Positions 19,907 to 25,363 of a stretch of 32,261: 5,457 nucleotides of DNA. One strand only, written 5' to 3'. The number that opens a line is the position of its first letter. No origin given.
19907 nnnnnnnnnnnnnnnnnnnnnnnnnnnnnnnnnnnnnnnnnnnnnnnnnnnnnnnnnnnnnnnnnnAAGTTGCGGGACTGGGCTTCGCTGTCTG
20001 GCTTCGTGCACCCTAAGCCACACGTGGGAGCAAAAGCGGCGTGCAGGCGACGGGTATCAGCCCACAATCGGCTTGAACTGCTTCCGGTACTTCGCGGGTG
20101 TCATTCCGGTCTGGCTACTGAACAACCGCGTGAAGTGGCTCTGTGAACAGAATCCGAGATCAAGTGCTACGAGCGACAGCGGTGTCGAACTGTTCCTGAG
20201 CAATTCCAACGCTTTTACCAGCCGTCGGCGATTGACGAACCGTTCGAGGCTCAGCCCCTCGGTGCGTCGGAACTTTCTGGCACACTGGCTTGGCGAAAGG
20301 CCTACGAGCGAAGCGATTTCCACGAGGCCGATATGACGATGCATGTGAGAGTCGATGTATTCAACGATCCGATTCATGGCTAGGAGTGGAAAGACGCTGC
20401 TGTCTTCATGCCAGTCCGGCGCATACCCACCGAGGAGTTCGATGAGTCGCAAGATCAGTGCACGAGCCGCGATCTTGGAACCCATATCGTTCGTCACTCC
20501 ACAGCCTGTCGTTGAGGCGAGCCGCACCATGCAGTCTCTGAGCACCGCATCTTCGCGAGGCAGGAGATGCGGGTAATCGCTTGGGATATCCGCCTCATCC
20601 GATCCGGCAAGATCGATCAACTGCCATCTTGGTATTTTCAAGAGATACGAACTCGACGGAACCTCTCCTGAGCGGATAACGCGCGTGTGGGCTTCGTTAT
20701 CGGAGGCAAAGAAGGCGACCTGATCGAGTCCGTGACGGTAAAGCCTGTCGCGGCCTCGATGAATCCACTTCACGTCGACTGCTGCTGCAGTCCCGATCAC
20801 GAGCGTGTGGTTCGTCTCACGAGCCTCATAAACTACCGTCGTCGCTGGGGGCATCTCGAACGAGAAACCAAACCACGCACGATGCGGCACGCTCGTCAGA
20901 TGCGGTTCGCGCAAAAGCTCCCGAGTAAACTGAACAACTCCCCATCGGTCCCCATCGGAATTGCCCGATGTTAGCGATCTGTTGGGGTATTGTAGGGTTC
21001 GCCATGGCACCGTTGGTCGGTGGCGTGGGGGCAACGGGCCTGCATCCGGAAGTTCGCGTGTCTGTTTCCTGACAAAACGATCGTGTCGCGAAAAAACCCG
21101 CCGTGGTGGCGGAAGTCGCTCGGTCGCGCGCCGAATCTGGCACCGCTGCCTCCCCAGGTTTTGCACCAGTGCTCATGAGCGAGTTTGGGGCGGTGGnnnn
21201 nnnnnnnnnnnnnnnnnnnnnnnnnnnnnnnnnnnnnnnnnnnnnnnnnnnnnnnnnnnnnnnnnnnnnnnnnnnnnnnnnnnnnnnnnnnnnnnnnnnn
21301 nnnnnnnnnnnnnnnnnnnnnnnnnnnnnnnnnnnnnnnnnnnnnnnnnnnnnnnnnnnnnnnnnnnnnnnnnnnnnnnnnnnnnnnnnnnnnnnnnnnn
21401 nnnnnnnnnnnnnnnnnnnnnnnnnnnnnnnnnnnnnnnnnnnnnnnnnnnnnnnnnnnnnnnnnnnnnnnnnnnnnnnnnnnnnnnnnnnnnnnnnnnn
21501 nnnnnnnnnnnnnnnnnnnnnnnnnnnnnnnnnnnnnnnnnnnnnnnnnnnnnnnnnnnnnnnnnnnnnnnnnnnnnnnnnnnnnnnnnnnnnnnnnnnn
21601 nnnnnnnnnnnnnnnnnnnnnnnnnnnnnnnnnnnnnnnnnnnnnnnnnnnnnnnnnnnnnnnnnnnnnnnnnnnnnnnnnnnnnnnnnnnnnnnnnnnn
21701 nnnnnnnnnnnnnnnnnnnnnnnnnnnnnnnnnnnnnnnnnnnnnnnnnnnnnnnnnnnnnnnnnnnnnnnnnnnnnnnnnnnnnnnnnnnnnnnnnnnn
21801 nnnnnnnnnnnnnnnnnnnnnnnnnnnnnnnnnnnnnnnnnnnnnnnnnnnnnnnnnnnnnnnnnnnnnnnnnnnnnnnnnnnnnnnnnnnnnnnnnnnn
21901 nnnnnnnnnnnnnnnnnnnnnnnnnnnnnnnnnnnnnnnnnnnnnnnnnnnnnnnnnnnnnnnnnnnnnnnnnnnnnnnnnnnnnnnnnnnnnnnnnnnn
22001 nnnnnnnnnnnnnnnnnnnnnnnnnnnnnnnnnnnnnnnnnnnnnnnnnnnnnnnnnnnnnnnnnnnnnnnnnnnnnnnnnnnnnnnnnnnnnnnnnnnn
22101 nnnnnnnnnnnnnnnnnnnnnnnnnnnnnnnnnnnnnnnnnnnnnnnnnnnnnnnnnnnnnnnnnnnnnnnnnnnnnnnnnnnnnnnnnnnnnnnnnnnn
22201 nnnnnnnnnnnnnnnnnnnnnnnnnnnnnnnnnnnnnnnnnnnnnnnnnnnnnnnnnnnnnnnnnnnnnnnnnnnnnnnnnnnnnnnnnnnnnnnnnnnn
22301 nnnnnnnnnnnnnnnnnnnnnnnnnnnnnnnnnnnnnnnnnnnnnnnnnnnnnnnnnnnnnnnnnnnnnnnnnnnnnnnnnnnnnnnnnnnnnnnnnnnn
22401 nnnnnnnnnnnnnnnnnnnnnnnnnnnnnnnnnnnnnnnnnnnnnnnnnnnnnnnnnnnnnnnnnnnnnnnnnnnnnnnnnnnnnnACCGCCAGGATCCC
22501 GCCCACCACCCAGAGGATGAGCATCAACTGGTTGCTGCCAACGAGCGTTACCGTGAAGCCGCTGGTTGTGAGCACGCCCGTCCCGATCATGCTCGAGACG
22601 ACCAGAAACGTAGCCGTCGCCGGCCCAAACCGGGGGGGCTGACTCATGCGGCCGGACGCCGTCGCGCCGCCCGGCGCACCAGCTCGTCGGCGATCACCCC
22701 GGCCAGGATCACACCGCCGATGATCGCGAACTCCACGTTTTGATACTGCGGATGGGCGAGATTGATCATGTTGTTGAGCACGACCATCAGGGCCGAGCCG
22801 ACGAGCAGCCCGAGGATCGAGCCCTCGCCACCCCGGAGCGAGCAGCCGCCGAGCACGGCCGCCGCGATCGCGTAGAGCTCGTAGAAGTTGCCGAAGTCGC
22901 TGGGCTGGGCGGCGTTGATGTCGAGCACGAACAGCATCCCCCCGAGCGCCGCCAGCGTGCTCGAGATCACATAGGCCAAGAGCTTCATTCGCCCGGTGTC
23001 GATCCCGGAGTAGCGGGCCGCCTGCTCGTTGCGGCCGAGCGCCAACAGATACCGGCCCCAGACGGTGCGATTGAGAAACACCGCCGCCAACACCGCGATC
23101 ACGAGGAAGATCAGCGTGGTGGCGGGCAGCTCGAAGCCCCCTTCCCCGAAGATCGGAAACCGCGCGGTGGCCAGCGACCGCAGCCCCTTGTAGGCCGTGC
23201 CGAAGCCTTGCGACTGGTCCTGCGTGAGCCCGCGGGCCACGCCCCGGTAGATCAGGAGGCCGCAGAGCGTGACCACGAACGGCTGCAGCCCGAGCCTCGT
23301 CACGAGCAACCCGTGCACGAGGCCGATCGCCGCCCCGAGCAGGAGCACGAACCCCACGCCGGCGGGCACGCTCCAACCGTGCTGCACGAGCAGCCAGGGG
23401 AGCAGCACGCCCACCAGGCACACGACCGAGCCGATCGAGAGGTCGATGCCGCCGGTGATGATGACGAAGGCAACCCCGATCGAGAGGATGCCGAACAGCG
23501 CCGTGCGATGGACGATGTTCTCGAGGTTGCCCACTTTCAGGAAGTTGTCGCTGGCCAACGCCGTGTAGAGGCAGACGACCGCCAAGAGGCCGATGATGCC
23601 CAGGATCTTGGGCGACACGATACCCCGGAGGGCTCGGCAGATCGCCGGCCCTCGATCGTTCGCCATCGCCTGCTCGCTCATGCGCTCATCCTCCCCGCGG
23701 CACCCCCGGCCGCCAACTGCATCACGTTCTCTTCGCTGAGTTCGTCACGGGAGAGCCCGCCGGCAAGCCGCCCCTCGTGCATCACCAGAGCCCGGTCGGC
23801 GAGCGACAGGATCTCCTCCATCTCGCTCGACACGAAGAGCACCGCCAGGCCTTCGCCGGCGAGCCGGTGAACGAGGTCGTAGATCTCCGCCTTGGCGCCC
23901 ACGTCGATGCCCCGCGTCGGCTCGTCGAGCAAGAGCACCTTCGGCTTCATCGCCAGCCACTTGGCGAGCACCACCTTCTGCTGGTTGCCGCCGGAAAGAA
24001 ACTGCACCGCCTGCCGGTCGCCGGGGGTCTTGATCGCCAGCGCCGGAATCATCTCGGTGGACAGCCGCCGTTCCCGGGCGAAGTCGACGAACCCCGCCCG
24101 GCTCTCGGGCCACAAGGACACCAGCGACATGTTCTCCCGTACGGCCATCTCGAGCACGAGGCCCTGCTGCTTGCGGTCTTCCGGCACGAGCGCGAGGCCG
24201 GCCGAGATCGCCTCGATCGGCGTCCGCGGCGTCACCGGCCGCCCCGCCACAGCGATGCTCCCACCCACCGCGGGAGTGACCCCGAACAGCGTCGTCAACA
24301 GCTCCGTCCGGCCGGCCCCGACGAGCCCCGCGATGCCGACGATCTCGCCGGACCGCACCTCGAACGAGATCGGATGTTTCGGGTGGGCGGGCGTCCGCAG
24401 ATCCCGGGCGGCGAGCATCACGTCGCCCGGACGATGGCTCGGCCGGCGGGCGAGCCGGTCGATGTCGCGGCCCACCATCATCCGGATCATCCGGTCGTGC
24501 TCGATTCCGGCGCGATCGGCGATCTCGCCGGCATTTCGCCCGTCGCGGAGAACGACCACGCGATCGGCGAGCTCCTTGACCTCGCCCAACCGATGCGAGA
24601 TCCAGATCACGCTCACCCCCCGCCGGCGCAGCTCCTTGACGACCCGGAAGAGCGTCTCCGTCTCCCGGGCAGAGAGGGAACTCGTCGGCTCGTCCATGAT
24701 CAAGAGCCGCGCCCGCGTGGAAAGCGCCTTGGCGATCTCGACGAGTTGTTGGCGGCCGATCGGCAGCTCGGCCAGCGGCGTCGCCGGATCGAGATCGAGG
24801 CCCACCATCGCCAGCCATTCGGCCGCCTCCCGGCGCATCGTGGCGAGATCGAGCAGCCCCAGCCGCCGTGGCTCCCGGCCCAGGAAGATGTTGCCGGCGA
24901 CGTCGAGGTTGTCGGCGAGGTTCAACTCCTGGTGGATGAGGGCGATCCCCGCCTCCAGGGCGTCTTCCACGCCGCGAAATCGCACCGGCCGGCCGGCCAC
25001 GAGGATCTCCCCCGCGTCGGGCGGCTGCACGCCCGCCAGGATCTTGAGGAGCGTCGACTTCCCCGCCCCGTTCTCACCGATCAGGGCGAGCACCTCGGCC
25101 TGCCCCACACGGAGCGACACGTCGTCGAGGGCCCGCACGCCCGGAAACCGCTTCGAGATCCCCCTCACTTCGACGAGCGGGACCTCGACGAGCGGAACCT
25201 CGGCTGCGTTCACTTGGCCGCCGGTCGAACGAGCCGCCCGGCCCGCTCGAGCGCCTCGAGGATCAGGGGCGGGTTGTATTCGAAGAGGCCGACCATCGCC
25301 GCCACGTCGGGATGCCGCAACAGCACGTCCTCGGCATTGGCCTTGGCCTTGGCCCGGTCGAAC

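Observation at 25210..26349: The RbsB-like sugar-binding lipoprotein looks circularly permuted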

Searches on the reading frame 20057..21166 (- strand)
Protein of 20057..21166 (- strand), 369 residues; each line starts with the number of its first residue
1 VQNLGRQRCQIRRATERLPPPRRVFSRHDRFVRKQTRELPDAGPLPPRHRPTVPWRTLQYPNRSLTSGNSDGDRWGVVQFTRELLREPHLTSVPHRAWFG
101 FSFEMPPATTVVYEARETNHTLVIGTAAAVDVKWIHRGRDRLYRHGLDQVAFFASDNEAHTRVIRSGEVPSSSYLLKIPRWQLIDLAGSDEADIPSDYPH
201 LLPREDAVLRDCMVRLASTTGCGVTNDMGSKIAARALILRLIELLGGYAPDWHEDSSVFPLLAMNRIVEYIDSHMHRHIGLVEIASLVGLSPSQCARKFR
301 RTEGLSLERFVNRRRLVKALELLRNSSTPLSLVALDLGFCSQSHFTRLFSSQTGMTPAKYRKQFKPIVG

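Call 16: search_protein_families(library=pfam, proteins=[window:20057-21166:-], max_evalue=0.001)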
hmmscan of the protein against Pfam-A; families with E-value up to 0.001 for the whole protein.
window:20057-21166:- (369 aa): 2 families
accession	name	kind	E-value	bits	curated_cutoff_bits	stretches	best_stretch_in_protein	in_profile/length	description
PF12833.13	HTH_18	-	2.7e-21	76.1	33.6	1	284-363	1-80/80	Helix-turn-helix domain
PF00165.29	HTH_AraC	-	1.5e-13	51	26.6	1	330-362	11-42/42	Bacterial regulatory helix-turn-helix proteins, AraC family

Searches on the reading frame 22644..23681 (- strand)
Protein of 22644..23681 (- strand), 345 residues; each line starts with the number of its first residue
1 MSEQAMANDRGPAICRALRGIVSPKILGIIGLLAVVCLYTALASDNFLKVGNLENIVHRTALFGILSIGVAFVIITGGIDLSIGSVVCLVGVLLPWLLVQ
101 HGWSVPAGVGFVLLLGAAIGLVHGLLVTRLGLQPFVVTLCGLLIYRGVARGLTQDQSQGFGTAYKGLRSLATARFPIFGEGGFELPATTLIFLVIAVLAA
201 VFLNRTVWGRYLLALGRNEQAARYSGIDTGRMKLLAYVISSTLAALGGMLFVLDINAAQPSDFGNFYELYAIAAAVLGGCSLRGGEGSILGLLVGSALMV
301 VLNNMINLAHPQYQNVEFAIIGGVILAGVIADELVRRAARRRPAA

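Call 16: search_protein_families(library=pfam, proteins=[window:22644-23681:-], max_evalue=0.001)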
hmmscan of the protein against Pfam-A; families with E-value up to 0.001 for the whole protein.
window:22644-23681:- (345 aa): 1 family
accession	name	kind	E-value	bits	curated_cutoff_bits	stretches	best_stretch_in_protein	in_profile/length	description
PF02653.21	BPD_transp_2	-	1.7e-48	165.5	26.8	1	53-326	2-266/269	Branched-chain amino acid transport system / permease component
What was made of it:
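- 22644..23681 (-): ABC permease (RbsC-like, BPD_transp_2). PF02653, E 2e-48 (call 16).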

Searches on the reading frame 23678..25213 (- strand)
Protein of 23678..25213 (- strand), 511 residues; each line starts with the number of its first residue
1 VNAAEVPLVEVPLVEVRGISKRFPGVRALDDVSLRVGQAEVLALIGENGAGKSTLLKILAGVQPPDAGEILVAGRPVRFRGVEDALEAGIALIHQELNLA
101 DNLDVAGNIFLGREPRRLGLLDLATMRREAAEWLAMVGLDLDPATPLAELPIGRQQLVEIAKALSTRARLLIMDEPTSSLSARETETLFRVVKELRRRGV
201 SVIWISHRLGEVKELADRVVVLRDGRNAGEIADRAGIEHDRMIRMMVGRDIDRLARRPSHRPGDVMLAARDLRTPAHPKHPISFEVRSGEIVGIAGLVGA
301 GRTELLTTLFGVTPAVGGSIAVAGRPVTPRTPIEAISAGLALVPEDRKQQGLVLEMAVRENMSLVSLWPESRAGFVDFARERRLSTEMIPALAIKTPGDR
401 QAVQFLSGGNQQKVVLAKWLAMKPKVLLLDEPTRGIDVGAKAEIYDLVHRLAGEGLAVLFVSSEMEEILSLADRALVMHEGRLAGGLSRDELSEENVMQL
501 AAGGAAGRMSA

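Call 16: search_protein_families(library=pfam, proteins=[window:23678-25213:-], max_evalue=0.001)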
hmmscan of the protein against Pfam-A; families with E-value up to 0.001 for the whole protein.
window:23678-25213:- (511 aa): 3 families
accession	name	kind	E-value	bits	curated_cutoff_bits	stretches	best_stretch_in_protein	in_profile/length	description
PF00005.33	ABC_tran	-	3.9e-54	183.4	25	2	29-178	1-137/137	ABC transporter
PF13304.12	AAA_21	-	1.1e-15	58.9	27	2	143-207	231-298/304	AAA domain, putative AbiEii toxin, Type IV TA system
PF09818.15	ABC_ATPase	-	7.2e-06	25.7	23.2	0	169-224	189-248/283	P-loop domain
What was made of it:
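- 23678..25213 (-): ABC ATPase with two fused nucleotide-binding domains (RbsA-like). PF00005 in 2 stretches, E 4e-54 (call 16).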
